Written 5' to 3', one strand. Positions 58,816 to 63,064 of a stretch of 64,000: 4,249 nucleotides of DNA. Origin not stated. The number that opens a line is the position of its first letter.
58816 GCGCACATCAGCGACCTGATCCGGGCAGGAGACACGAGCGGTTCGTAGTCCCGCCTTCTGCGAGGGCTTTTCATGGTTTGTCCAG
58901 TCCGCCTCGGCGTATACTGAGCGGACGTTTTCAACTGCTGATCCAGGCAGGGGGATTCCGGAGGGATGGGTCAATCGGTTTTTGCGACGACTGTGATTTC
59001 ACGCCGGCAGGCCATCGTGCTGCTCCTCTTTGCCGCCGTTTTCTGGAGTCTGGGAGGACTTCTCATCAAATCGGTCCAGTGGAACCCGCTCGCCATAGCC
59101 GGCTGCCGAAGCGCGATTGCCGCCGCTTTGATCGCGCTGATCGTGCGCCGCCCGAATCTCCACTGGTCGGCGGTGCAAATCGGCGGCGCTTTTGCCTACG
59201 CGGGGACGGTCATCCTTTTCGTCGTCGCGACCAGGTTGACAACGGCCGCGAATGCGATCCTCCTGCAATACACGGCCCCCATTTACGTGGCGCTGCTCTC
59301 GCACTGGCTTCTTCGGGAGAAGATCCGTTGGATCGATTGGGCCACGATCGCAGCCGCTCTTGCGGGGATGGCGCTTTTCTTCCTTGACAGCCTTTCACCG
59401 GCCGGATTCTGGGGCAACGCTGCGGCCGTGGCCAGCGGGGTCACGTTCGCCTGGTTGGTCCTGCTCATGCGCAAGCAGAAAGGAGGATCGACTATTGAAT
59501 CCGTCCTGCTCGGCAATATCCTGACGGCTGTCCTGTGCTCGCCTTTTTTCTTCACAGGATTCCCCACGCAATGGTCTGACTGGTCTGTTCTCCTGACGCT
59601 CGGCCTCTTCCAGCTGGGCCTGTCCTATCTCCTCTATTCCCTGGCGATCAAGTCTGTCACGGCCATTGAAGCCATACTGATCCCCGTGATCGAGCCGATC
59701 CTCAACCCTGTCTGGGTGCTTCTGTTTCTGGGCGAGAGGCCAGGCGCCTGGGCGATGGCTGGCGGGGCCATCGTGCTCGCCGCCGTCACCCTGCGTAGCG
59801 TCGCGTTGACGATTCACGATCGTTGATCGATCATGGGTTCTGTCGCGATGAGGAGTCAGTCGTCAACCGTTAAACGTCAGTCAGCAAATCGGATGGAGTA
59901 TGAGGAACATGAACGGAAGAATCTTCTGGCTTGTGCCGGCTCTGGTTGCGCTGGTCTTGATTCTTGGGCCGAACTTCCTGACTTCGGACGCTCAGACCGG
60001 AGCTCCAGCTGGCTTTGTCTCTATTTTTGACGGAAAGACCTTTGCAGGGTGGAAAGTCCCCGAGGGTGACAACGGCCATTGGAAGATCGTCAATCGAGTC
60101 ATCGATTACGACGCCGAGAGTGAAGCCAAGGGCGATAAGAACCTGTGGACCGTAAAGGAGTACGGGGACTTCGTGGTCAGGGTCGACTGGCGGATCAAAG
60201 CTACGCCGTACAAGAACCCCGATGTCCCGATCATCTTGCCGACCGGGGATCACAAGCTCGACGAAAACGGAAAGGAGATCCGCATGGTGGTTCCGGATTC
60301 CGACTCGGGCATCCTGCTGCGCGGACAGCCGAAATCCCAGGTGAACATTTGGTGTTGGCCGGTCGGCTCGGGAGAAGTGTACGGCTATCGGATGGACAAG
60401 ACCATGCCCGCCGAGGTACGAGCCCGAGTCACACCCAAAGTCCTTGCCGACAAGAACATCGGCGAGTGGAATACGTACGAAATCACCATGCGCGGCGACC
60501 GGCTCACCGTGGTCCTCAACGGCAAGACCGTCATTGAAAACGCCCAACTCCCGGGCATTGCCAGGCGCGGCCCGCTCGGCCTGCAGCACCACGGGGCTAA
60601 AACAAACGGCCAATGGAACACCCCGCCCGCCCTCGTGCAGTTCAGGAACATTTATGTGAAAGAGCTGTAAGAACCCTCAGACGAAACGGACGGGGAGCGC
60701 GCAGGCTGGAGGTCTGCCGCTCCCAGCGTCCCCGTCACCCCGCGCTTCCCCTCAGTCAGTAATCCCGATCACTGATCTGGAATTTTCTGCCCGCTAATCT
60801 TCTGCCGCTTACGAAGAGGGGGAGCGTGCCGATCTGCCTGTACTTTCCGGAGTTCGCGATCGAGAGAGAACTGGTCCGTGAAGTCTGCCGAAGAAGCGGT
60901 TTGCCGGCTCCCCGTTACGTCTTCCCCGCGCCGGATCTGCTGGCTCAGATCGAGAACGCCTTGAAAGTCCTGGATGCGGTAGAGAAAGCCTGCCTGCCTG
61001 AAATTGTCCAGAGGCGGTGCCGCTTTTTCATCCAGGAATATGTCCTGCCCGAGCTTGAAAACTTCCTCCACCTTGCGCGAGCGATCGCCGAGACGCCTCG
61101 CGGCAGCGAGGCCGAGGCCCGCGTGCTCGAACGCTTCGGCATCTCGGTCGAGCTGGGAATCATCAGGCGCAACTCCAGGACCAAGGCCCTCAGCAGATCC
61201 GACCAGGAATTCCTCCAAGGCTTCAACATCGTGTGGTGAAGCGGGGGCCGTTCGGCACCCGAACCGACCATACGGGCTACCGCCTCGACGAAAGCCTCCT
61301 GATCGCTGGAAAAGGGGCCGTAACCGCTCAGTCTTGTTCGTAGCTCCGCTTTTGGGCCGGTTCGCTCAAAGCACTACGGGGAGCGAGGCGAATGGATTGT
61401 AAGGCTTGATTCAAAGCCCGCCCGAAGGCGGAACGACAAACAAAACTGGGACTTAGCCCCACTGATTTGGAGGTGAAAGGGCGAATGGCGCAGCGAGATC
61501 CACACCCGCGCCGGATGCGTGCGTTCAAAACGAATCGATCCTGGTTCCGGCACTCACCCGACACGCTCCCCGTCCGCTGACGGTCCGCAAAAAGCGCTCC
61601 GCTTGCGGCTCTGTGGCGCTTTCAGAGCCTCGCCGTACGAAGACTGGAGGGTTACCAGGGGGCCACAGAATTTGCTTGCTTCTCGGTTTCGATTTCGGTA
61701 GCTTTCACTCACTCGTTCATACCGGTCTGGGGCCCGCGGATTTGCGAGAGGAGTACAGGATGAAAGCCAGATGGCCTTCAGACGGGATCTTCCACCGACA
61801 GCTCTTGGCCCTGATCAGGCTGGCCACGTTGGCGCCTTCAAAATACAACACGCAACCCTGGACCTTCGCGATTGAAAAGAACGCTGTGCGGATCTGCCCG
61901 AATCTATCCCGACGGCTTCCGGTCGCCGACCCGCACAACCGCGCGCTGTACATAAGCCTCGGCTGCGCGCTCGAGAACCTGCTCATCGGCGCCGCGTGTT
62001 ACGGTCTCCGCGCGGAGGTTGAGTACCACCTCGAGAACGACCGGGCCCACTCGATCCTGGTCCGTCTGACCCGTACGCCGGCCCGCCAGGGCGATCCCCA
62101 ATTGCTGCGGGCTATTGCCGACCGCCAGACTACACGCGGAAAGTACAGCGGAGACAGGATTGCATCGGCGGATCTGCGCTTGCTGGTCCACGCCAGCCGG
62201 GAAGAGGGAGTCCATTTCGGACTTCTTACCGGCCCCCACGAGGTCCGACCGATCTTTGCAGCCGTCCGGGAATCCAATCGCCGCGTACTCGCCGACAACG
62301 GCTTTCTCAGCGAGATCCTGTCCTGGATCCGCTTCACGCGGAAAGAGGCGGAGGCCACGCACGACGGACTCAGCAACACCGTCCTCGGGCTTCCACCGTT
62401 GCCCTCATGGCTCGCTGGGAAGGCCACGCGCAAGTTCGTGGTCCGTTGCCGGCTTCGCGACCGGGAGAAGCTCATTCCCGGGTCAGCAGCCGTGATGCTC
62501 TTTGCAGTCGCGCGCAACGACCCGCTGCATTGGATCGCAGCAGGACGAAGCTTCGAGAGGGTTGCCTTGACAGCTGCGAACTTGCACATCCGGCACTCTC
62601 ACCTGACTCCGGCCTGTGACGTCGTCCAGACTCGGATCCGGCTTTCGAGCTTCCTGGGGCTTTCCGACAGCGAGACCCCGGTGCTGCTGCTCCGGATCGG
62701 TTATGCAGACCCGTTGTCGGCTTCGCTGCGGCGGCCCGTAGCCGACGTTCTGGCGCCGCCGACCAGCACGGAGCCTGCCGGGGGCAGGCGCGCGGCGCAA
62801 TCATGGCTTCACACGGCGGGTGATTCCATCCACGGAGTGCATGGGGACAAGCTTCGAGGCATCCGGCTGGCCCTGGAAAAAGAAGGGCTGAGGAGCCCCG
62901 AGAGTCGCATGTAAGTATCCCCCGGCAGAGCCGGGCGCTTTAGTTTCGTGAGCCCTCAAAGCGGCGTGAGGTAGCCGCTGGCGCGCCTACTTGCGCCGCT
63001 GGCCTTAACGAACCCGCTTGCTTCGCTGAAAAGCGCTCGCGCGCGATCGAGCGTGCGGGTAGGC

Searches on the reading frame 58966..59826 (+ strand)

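Call 15: search_protein_families(library=pfam, proteins=[window:58966-59826:+], max_evalue=0.001)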
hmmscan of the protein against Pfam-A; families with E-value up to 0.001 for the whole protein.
window:58966-59826:+ (286 aa): 1 family
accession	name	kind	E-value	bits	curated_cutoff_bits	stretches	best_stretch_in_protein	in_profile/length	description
PF00892.27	EamA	-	2e-29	103.1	28.2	2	16-139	3-134/135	EamA-like transporter family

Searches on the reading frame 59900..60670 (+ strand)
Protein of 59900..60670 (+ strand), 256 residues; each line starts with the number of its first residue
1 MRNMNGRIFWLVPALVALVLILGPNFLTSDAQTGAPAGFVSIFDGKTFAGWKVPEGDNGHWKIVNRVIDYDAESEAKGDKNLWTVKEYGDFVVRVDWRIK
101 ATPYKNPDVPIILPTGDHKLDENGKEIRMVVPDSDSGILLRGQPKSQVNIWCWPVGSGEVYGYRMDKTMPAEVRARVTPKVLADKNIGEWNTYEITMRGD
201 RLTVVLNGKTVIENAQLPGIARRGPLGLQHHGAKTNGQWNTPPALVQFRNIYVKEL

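Call 54: find_encoding_contigs(protein=window:59900-60670:+, flank=10000, max_places=2)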
Protein window:59900-60670:+ (256 aa): no gene with exactly this product is on record in the collection.

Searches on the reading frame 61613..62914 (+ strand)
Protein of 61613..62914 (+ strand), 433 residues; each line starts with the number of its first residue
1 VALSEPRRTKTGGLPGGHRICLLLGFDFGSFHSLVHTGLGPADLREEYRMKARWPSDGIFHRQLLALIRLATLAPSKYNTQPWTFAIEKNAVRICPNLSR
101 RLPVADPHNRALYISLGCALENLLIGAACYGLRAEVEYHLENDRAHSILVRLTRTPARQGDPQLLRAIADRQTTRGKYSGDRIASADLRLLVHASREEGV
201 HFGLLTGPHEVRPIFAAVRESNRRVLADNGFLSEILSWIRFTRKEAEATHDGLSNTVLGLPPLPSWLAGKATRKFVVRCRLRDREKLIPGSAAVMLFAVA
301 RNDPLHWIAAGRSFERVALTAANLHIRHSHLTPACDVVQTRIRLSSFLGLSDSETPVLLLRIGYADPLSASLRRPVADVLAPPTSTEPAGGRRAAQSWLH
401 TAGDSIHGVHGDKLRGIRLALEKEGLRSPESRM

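Call 15: search_protein_families(library=pfam, proteins=[window:61613-62914:+], max_evalue=0.001)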
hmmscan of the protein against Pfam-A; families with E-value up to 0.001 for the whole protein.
window:61613-62914:+ (433 aa): 1 family
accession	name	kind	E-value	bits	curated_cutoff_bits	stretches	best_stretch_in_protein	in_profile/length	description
PF00881.29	Nitroreductase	-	0.00011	22.8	23.5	0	61-87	17-43/167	Nitroreductase family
